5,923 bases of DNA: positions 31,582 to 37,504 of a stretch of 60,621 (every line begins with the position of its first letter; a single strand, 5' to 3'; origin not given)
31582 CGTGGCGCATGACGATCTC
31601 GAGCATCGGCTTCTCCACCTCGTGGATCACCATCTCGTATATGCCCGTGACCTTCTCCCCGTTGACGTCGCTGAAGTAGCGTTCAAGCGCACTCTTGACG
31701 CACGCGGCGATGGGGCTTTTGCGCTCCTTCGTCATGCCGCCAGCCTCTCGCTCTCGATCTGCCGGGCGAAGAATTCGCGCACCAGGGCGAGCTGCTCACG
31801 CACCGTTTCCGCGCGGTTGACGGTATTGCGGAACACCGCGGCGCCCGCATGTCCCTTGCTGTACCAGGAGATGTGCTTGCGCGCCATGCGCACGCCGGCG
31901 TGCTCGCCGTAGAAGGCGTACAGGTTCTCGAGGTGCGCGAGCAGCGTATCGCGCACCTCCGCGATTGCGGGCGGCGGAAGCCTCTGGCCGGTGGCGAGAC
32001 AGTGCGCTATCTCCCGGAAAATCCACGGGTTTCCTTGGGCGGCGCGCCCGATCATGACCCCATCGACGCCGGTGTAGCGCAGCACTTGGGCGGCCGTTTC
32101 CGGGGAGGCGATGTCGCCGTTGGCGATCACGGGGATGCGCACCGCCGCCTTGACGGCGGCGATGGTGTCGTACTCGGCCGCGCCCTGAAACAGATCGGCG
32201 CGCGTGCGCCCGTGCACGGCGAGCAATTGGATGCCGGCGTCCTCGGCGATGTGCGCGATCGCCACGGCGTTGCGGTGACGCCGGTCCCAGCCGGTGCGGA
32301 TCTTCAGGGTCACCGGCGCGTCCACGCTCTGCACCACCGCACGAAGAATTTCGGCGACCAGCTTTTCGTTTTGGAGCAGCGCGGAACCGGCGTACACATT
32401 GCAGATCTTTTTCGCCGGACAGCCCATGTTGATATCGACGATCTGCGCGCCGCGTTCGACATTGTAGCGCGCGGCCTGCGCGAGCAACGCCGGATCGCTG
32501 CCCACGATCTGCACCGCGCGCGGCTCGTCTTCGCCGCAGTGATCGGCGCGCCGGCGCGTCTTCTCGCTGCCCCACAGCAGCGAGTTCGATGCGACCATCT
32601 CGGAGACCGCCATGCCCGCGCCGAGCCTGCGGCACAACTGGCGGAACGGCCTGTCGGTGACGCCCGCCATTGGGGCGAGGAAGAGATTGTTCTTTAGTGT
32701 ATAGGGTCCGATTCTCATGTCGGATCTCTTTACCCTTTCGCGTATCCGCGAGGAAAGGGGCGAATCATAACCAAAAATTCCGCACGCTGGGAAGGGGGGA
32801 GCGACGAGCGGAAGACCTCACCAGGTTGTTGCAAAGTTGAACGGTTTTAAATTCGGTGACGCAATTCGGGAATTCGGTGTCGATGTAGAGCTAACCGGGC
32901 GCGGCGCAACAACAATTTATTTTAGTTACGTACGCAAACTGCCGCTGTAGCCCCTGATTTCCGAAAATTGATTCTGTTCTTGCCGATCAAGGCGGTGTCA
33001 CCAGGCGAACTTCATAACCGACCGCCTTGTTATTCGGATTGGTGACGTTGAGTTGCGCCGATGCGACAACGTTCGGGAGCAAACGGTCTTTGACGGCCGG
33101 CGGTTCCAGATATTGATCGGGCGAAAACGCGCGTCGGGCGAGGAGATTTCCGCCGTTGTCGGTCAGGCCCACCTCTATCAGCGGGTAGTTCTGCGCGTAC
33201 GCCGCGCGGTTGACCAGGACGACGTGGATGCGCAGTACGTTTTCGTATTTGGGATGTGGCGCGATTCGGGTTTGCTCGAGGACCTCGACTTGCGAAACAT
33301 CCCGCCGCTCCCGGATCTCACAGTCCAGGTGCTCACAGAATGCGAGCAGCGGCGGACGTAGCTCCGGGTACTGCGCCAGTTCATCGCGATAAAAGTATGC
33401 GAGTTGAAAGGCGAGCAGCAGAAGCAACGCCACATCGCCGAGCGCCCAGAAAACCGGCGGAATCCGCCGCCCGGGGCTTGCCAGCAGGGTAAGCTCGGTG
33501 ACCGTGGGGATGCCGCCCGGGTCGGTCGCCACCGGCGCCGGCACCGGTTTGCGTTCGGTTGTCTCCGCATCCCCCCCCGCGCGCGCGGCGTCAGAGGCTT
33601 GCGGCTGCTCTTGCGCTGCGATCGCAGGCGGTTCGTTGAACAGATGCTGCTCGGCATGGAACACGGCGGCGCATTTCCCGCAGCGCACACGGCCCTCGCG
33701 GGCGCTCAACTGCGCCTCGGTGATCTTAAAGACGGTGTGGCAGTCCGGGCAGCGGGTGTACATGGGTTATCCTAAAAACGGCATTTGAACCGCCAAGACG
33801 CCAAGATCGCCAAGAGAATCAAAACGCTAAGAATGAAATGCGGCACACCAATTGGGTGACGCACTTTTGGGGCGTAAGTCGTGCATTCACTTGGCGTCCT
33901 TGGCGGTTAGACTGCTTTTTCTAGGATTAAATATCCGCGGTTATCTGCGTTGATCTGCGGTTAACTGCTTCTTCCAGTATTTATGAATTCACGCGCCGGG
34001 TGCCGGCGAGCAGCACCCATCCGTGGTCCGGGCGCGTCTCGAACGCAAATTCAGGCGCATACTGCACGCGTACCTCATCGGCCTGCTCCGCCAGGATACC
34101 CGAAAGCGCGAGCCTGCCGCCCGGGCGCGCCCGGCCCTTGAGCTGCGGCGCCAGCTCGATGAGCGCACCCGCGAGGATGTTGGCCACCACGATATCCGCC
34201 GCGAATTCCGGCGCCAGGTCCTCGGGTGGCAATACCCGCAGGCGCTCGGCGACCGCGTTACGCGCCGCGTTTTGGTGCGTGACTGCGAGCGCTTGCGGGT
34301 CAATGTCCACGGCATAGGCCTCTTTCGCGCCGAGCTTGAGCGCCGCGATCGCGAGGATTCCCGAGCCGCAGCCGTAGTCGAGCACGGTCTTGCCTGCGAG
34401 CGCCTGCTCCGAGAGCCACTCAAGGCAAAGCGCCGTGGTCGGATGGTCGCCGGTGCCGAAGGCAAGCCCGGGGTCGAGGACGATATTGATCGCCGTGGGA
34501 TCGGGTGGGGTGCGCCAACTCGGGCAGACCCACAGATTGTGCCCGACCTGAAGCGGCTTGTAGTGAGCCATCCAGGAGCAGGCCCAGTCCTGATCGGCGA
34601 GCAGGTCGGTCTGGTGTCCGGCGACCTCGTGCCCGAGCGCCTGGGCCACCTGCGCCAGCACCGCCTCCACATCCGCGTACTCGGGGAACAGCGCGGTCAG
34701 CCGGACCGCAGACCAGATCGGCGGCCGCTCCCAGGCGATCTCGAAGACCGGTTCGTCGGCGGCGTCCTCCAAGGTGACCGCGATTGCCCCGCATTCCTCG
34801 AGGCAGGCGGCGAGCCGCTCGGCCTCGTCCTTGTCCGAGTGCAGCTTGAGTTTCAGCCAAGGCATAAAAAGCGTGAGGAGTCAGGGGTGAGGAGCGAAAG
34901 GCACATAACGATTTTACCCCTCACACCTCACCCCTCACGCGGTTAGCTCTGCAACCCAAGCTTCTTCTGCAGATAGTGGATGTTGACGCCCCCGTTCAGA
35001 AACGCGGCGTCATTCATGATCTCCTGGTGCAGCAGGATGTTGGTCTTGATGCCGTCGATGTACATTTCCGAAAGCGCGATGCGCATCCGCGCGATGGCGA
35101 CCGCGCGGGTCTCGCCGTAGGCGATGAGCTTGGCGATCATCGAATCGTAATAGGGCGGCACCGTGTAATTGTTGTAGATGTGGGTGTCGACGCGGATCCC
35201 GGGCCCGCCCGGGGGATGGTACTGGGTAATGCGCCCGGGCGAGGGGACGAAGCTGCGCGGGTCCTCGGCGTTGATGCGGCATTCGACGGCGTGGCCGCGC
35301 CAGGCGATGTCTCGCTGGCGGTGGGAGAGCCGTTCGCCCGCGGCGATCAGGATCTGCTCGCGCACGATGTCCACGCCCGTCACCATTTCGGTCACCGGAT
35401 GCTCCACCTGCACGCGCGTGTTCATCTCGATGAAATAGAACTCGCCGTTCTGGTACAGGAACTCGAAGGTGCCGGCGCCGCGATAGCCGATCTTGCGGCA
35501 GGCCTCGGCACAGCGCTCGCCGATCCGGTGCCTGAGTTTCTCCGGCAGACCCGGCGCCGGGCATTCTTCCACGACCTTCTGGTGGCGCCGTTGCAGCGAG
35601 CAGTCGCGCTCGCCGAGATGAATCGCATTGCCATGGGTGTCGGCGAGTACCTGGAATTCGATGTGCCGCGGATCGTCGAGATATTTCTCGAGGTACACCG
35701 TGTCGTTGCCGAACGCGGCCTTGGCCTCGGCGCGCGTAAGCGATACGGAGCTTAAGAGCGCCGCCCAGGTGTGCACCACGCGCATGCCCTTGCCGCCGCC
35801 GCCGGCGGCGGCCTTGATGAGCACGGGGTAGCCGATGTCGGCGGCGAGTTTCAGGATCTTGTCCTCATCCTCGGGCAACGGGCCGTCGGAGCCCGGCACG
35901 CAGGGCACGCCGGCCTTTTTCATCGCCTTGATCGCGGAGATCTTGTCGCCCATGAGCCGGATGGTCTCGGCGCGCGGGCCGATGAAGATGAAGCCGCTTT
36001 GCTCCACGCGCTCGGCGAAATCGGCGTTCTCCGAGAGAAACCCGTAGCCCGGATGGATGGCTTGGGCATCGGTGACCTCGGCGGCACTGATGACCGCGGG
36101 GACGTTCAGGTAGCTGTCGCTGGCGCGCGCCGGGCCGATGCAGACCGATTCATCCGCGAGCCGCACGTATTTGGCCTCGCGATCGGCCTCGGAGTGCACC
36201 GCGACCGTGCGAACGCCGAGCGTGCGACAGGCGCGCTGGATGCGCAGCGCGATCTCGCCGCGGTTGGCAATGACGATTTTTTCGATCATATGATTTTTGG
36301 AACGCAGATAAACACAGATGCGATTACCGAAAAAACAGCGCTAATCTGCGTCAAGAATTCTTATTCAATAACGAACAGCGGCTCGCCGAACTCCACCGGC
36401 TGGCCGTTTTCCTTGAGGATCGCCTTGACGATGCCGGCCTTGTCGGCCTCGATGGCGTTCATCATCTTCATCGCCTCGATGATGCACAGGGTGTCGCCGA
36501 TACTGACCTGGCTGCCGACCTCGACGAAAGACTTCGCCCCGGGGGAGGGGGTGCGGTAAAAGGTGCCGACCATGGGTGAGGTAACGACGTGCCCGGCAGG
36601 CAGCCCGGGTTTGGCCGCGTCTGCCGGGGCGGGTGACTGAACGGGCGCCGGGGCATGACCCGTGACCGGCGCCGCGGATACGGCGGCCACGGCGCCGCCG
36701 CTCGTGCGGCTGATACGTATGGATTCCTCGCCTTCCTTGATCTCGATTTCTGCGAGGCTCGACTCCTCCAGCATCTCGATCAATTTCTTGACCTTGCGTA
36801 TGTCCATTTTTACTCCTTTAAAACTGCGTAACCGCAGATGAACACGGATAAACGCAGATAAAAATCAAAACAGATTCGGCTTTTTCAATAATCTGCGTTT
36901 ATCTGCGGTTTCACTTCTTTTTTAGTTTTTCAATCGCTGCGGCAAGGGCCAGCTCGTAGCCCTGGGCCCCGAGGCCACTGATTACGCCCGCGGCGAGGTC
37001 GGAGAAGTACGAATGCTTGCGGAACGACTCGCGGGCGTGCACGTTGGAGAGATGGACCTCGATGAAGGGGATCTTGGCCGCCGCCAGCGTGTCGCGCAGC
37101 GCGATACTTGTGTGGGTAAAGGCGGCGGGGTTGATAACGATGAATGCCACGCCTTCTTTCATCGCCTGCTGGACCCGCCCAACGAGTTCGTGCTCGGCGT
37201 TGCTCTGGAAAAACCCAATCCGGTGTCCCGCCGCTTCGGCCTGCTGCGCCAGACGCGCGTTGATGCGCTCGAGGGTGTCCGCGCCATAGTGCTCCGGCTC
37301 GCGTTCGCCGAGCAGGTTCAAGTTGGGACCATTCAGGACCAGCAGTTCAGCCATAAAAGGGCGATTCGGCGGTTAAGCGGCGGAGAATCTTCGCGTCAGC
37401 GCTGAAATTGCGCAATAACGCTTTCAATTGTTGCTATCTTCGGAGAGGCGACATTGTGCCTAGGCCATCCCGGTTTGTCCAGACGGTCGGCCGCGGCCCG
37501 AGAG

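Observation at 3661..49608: Pervasive intergenic stem-loops whose arms are tandem arrays of 7-10 nt units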

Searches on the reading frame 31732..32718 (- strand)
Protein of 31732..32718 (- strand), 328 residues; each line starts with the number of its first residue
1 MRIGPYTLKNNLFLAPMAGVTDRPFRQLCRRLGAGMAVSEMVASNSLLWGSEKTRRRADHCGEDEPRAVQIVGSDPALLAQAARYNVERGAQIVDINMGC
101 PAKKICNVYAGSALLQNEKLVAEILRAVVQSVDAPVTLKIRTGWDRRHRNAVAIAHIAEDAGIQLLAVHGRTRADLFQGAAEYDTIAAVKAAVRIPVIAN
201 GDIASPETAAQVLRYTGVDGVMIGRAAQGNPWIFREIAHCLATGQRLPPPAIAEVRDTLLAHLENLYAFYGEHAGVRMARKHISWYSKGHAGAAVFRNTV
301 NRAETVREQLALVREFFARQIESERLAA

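Call 13: search_protein_families(library=pfam, proteins=[window:31732-32718:-])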
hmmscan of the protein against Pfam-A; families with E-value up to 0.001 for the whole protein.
window:31732-32718:- (328 aa): 2 families
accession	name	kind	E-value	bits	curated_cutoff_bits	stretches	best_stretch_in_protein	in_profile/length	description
PF01207.24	Dus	-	2.9e-107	358.8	20.4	1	14-320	2-309/311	Dihydrouridine synthase (Dus)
PF00977.27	His_biosynth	-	2.5e-05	24.3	23.6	1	107-226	98-221/228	Histidine biosynthesis protein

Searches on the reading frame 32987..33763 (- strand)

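Call 13: search_protein_families(library=pfam, proteins=[window:32987-33763:-])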
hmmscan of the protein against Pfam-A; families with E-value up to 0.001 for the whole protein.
window:32987-33763:- (258 aa): 3 families
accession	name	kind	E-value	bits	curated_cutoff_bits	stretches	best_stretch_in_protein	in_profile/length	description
PF11906.13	DUF3426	-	6.9e-38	130.5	27.7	1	111-253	3-146/147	Protein of unknown function (DUF3426)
PF13719.11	Zn_ribbon_5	-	1.5e-12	47.4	29.3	1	1-37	1-37/37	zinc-ribbon domain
PF13717.11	Zn_ribbon_4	-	4.3e-11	43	30.3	1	1-35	1-35/36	zinc-ribbon domain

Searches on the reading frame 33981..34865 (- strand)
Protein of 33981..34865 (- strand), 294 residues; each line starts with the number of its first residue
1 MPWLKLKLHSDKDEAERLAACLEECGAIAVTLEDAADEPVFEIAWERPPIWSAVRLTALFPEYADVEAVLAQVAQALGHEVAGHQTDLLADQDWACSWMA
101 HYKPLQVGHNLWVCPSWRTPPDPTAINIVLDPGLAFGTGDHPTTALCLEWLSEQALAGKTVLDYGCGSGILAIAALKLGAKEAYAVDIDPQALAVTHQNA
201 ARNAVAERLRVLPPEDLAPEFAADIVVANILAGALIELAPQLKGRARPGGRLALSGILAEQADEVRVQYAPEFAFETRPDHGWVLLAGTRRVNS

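Call 13: search_protein_families(library=pfam, proteins=[window:33981-34865:-])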
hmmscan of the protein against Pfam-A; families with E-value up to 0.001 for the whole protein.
window:33981-34865:- (294 aa): 9 families
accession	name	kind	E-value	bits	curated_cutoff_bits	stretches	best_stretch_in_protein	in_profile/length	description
PF06325.19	PrmA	-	3e-93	313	22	1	2-290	1-295/296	Ribosomal protein L11 methyltransferase (PrmA)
PF05175.20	MTS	-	1.1e-09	38.6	23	1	143-229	19-105/170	Methyltransferase small domain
PF13649.12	Methyltransf_25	-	5e-08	34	27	1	161-229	1-71/97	Methyltransferase domain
PF13489.12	Methyltransf_23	-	1.8e-07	31.5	27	1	151-264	13-126/164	Methyltransferase domain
PF08242.18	Methyltransf_12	-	3.1e-07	31.5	30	1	162-251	1-97/98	Methyltransferase domain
PF13847.12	Methyltransf_31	-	6.7e-07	29.5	27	1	158-206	4-54/145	Methyltransferase domain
PF08241.18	Methyltransf_11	-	2.8e-06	28.3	21.2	1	162-230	1-68/95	Methyltransferase domain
PF03602.21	Cons_hypoth95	-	7.7e-06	26.1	24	1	149-207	34-91/182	Conserved hypothetical protein 95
PF02475.24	TRM5-TYW2_MTfase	-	3.7e-05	24.2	28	1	154-230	33-112/164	TRM5/TYW2 methyltransferase domain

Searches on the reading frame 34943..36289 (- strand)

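Call 14: search_protein_families(library=pfam, proteins=[window:34943-36289:-])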
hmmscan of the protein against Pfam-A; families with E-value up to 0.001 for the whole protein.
window:34943-36289:- (448 aa): 6 families
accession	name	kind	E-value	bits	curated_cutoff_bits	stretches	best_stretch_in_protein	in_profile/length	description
PF02786.22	CPSase_L_D2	-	9.7e-82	274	19.8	1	115-323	1-210/211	Carbamoyl-phosphate synthase L chain, ATP binding domain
PF00289.28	Biotin_carb_N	-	1.4e-45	154.7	25.5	1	1-110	1-110/110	Biotin carboxylase, N-terminal domain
PF02785.25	Biotin_carb_C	-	6.4e-40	136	32.4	1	336-441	1-107/108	Biotin carboxylase C-terminal domain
PF07478.18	Dala_Dala_lig_C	-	7.7e-08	32.5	24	1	141-291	24-174/204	D-ala D-ala ligase C-terminus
PF02222.28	ATP-grasp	-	6e-07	29.7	27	1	140-293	17-163/179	ATP-grasp domain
PF02655.19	ATP-grasp_3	-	3.3e-05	24.5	23.2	0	250-294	113-158/160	ATP-grasp domain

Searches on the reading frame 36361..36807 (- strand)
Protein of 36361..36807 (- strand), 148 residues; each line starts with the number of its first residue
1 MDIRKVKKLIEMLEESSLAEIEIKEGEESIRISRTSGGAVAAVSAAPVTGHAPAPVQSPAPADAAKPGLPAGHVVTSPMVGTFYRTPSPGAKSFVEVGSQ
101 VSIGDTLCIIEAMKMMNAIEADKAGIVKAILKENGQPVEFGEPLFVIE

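Call 14: search_protein_families(library=pfam, proteins=[window:36361-36807:-])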
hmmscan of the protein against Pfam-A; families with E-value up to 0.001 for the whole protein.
window:36361-36807:- (148 aa): 2 families
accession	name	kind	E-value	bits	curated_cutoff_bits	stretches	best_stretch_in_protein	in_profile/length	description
PF00364.28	Biotin_lipoyl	-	5.4e-25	87.5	22.1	1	74-147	2-73/73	Biotin-requiring enzyme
PF13533.13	Biotin_lipoyl_2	-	0.00014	22.1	29.8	0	119-148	3-32/32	Biotin-lipoyl like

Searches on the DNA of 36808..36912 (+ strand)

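Call 77: search_dna_similar(query=window:36808-36912:+, collection=plasmids, mode=distant, max_evalue=0.01, max_rows=30)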
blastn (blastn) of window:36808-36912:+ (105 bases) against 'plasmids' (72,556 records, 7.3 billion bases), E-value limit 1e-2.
Records with a match: 1; places in all: 1; records where one place covers at least 80% of the query: 0.
Best place of each record, by identity: 80-90% 1.
By first word of the organism name: Anabaena 1.
By predicted mobility (MOB-suite, as given by PLSDB): conjugative 1.
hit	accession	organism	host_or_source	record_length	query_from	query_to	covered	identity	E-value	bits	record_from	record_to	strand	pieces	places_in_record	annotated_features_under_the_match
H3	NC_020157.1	Anabaena cylindrica PCC 7122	water, most likely pond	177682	24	62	37%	89.7%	4e-5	54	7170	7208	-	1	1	none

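Call 78: get_annotated_region(hit=H3, flank=1500)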
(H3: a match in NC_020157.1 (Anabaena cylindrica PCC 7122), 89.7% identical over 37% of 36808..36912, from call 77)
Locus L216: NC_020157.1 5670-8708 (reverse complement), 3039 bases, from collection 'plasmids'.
description: Anabaena cylindrica PCC 7122 plasmid pANACY.02, complete sequence
organism: Anabaena cylindrica PCC 7122 (NCBI taxid 272123)
taxonomy: Bacteria; Cyanobacteriota; Cyanophyceae; Nostocales; Nostocaceae; Anabaena; Anabaena cylindrica; Anabaena cylindrica PCC 7122
host: -; source: water, most likely pond; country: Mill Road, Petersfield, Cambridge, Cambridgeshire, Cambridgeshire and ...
typing (MOB-suite, as given by PLSDB): conjugative; replicon rep_cluster_1696; relaxase MOBP; mating-pair formation MPF_T
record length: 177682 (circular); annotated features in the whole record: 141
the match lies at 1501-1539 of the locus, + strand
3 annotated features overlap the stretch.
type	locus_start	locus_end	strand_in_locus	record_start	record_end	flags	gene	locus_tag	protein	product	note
CDS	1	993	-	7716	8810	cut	-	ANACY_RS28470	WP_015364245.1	cysteine synthase family protein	GO:0006535 - cysteine biosynthetic process from serine [Evidence IEA]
CDS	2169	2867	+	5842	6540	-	rppA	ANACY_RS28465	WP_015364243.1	two-component system response regulator RppA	GO:0006355 - regulation of DNA-templated transcription [Evidence IEA]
CDS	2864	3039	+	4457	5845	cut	rppB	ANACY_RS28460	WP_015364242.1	two-component system sensor histidine kinase RppB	-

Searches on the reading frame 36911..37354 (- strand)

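Call 14: search_protein_families(library=pfam, proteins=[window:36911-37354:-])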
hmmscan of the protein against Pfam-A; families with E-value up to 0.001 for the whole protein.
window:36911-37354:- (147 aa): 1 family
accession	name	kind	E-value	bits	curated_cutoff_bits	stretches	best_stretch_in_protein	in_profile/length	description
PF01220.24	DHquinase_II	-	2.9e-58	195.9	23.3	1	4-140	2-137/138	Dehydroquinase class II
